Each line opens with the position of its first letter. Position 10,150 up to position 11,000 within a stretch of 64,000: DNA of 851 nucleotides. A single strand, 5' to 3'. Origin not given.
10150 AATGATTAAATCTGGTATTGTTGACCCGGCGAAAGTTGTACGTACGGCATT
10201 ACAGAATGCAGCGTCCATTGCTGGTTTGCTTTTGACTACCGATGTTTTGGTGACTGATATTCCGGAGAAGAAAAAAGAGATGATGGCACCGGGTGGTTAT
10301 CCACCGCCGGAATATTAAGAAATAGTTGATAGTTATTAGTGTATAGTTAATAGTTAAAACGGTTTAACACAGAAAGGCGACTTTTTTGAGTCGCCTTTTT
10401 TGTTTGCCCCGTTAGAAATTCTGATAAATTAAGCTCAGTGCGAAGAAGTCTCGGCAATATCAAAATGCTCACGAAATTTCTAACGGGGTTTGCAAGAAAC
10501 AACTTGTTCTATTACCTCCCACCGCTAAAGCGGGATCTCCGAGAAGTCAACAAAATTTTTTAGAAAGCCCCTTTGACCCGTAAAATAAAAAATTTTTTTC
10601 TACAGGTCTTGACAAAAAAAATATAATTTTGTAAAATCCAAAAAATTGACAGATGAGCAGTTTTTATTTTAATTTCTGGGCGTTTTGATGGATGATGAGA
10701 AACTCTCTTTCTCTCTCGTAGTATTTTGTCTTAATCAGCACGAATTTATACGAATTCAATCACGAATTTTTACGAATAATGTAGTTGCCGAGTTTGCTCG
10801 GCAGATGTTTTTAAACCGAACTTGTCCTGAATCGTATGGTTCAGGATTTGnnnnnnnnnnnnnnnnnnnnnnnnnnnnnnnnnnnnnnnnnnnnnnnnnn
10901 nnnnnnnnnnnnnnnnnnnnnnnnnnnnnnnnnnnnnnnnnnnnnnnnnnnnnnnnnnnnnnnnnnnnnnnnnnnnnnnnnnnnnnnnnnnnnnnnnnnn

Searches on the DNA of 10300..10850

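Call 103: search_rna_families(source=window, start=10300, end=10850, threshold=evalue, max_evalue=1)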
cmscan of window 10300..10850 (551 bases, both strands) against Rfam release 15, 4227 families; matches with E-value up to 1: 11.
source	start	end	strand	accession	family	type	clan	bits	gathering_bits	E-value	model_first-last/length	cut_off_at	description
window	10365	10448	-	RF02059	STnc50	Gene; sRNA;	-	20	55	0.92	1-84/84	no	Salmonella enterica sRNA STnc40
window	10311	10408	+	RF00558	L20_leader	Cis-reg; leader;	-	19.2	58.7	0.32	1-127/127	no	Ribosomal protein L20 leader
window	10325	10406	+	RF02538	TarB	Gene; sRNA;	-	19.1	80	0.43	1-79/79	no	Vibrio ToxT activated RNA TarB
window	10373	10398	-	RF01409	STnc250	Gene; sRNA;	-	18.6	42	0.39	59-85/94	no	STnc250 Hfq binding RNA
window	10416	10495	+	RF02298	TtnuCD22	Gene; snRNA; snoRNA; CD-box;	-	18.3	85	0.92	1-77/77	no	Tetrahymena snoRNA TtnuCD22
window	10360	10407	+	RF02056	STnc390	Gene; sRNA;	-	18.1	50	0.32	1-60/60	no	Salmonella sRNA STnc390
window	10300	10413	+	RF00084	CsrC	Gene; sRNA;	CL00106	17.3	61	0.005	136-255/255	5'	CsrC RNA family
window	10361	10510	+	RF01808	MicX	Gene; sRNA;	-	17.3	75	0.21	1-194/194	no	MicX Vibrio cholerae sRNA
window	10619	10679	-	RF00459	MPMV_package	Cis-reg;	-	15.5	54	0.39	213-279/279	no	Mason-Pfizer monkey virus packaging signal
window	10300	10404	+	RF01408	sraL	Gene; sRNA;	-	14.1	39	1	38-142/142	5'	sraL Hfq binding RNA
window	10396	10499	+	RF02637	EF0408_EF0409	Gene; sRNA;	-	13.6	440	0.35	43-356/412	no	Enterococcus sRNA EF0408_EF0409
